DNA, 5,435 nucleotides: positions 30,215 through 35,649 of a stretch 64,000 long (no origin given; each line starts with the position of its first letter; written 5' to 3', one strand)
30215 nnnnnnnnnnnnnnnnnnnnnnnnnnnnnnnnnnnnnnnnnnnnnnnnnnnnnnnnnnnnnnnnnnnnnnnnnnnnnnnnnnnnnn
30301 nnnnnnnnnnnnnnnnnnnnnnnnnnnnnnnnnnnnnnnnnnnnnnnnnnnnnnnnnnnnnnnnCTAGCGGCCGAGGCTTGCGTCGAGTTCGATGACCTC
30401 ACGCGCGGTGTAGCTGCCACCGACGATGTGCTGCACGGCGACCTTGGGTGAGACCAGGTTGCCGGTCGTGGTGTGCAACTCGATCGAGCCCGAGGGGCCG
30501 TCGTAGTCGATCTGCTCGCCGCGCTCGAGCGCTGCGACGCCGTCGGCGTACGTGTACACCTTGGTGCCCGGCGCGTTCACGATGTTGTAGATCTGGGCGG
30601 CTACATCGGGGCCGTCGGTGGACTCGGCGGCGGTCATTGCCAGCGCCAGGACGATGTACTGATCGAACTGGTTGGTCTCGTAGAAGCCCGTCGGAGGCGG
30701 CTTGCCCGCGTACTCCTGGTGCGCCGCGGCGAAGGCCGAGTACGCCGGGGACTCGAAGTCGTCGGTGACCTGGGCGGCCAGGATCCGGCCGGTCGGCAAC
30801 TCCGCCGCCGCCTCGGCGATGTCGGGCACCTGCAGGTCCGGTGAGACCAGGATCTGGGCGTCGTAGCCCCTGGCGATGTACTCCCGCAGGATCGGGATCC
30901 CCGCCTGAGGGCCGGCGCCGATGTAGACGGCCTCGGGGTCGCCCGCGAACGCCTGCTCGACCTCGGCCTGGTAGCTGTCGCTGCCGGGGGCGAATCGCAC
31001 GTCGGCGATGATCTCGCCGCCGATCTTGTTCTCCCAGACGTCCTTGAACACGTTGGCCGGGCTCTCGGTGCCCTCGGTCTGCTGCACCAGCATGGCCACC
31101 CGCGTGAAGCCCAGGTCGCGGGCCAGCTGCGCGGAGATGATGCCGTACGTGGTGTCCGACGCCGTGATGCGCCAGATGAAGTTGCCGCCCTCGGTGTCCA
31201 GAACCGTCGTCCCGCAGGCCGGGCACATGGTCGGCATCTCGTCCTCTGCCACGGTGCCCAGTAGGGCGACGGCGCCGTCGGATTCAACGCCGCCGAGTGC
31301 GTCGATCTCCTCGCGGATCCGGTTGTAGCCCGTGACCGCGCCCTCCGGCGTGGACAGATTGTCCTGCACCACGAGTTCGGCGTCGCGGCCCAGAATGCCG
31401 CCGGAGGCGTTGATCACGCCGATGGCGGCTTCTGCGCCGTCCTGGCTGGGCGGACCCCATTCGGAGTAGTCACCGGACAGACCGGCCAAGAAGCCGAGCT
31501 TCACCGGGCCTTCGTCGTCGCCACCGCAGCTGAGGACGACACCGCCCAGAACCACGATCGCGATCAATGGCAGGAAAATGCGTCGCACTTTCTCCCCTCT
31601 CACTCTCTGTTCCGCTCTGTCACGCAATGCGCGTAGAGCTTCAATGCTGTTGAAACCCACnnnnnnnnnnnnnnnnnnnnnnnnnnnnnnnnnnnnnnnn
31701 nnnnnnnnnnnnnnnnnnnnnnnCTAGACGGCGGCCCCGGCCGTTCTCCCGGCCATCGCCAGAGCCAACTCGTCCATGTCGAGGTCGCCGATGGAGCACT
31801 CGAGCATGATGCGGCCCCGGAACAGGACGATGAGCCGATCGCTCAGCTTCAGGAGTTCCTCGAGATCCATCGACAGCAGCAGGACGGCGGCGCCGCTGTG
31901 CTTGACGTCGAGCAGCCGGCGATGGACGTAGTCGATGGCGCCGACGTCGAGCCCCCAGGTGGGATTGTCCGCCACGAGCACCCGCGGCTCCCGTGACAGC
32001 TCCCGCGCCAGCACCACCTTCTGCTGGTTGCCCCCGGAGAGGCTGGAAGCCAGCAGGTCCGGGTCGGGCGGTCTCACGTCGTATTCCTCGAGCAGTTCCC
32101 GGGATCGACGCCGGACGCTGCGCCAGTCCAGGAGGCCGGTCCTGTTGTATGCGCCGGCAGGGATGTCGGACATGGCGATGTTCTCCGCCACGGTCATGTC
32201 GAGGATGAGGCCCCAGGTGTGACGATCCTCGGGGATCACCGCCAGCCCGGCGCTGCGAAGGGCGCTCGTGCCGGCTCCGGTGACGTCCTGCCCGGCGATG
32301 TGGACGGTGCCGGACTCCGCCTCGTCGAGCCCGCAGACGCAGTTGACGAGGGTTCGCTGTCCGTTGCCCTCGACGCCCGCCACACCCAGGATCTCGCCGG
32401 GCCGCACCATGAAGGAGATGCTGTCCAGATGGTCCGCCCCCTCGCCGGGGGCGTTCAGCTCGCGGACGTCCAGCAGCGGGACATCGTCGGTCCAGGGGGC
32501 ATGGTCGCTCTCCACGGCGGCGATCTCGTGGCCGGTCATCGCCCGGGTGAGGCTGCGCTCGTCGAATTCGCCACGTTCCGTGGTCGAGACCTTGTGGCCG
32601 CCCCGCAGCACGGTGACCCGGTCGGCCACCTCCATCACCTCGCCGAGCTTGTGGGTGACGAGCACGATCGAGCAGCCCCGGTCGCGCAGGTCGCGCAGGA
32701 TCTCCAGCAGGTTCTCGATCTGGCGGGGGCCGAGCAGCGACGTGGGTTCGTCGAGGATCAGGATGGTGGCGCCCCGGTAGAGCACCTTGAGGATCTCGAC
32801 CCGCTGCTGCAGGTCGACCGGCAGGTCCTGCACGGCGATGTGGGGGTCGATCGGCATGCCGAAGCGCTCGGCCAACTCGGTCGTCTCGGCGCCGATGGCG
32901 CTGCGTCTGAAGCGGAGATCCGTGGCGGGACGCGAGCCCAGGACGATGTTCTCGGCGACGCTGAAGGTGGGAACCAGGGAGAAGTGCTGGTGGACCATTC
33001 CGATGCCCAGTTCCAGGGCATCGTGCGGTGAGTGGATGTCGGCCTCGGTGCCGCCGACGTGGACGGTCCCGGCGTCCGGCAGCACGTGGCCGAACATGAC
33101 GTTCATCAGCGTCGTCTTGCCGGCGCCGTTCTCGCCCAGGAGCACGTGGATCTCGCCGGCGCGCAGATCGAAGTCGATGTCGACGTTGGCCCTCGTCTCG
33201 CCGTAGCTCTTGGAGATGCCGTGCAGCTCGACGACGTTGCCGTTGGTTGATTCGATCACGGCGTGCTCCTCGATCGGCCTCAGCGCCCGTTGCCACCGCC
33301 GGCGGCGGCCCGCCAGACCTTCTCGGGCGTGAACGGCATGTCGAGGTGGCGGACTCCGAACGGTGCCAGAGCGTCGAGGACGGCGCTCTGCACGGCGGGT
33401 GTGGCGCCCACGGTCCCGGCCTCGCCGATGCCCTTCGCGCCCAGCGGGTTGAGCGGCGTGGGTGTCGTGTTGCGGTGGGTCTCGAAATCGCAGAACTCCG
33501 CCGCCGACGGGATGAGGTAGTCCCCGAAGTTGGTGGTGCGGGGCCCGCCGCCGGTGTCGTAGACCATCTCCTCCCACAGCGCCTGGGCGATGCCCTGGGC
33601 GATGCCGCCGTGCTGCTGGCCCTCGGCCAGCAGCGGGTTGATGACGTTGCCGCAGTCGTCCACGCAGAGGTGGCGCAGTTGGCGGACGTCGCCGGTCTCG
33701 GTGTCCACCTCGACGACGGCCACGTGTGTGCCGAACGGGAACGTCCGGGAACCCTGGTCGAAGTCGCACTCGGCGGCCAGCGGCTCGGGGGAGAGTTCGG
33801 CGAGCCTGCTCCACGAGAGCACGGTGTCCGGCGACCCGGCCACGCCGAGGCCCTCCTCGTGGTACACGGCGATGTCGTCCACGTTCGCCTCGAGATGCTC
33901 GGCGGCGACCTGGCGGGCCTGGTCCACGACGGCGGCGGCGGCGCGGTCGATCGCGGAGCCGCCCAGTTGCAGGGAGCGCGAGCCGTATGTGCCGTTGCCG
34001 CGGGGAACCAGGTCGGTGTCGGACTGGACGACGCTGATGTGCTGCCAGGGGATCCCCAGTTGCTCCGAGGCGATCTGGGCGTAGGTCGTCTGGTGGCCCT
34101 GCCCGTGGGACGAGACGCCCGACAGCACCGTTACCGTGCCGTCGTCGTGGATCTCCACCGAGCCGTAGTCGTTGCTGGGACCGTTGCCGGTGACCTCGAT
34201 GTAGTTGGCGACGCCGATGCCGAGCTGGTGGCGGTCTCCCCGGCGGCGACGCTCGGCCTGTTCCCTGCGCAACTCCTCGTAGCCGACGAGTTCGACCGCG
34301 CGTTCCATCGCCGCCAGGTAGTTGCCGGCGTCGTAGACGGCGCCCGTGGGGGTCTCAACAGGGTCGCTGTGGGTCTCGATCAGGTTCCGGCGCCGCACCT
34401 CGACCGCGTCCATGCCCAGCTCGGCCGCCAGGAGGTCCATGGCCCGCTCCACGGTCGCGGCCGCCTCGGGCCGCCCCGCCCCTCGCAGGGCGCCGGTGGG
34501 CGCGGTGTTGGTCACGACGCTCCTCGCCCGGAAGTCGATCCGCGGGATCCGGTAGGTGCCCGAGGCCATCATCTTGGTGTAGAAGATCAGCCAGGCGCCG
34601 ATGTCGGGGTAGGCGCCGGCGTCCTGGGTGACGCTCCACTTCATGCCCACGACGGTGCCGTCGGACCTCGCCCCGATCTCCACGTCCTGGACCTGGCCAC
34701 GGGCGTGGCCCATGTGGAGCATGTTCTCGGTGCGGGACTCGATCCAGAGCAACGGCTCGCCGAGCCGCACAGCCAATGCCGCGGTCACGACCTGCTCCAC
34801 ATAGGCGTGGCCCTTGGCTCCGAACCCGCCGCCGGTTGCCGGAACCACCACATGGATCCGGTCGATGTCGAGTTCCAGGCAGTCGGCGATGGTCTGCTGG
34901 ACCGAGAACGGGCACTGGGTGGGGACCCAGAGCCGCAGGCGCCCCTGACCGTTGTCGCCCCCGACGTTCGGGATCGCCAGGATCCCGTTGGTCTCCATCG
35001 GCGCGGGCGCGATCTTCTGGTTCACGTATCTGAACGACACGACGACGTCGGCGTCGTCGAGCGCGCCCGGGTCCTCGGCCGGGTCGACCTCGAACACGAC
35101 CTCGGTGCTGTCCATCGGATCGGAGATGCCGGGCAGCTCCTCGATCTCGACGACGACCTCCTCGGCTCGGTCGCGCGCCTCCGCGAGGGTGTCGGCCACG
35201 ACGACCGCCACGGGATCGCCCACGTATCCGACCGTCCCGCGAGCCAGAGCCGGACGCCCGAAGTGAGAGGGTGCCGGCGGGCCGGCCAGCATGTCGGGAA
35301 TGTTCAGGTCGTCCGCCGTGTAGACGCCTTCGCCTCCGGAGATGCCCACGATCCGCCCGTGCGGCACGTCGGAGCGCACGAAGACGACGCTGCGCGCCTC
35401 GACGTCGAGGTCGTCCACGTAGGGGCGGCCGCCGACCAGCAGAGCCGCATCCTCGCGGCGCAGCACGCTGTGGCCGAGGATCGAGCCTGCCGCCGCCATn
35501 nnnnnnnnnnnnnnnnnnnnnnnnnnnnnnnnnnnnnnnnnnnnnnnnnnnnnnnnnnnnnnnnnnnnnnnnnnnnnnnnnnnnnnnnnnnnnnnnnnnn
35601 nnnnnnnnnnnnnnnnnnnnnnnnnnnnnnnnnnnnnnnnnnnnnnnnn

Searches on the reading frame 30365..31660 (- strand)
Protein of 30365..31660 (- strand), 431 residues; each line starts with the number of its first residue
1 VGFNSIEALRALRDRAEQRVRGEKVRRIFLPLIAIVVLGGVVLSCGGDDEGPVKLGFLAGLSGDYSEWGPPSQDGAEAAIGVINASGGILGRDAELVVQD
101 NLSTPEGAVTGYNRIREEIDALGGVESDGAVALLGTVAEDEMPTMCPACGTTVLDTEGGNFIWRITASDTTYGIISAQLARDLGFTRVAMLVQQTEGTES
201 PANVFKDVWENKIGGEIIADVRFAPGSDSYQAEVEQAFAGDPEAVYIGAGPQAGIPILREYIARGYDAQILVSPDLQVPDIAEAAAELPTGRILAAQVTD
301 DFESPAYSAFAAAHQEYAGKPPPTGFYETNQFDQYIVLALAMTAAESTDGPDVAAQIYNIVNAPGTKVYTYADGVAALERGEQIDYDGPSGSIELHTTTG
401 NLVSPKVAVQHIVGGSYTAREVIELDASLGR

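Call 40: search_protein_families(library=pfam, proteins=[window:30365-31660:-], max_evalue=0.0001)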
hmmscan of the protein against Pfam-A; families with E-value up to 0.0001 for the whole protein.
window:30365-31660:- (431 aa): 3 families
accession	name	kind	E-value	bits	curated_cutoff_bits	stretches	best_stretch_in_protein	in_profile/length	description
PF13458.12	Peripla_BP_6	-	2.4e-44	152.8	31.7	1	52-405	1-332/343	Periplasmic binding protein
PF13433.12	Peripla_BP_5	-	2.1e-09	37.4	27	0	53-106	1-54/363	Periplasmic binding protein domain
PF01094.35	ANF_receptor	-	9.5e-05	22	25.4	0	76-408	6-346/353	Receptor family ligand binding region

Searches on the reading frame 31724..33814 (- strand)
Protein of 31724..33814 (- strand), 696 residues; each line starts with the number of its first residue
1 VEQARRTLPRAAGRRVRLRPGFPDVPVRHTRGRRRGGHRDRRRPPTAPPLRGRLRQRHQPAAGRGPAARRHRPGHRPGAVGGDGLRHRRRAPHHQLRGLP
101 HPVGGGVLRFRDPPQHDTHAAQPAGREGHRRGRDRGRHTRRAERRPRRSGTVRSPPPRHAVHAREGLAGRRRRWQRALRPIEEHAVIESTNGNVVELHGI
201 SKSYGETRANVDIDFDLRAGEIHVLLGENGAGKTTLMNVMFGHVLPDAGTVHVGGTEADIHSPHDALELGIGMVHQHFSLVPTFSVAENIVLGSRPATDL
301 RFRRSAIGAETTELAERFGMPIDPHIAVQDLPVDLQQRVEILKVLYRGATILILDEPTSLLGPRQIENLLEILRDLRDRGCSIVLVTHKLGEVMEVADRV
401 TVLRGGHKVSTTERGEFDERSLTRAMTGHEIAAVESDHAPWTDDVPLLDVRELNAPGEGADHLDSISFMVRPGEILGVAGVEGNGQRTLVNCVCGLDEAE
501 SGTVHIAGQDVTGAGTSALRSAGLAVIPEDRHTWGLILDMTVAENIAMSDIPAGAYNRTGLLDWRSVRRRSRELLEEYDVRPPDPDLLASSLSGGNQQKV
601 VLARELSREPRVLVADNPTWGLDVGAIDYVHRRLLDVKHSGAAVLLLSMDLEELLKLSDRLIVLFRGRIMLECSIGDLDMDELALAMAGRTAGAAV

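Call 40: search_protein_families(library=pfam, proteins=[window:31724-33814:-], max_evalue=0.0001)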
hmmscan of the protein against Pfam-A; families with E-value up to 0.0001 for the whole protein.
window:31724-33814:- (696 aa): 2 families
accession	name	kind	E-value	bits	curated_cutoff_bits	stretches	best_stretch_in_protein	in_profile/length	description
PF00005.33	ABC_tran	-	2.5e-48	164.6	25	2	212-359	3-137/137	ABC transporter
PF13304.12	AAA_21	-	2.2e-09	38.3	27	1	337-389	243-299/304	AAA domain, putative AbiEii toxin, Type IV TA system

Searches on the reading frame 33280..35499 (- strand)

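Call 40: search_protein_families(library=pfam, proteins=[window:33280-35499:-], max_evalue=0.0001)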
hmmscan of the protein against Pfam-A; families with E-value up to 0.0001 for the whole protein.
window:33280-35499:- (739 aa): 3 families
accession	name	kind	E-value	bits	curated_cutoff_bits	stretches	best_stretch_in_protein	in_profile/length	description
PF20256.3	MoCoBD_2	-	2.4e-82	277.1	27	1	401-668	2-281/283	Molybdopterin cofactor-binding domain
PF02738.23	MoCoBD_1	-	6.8e-69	232.1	27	1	145-373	20-244/244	Molybdopterin cofactor-binding domain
PF01315.27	Ald_Xan_dh_C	-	7.9e-11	42.7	31.3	1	26-123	5-110/110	Aldehyde oxidase and xanthine dehydrogenase, a/b hammerhead domain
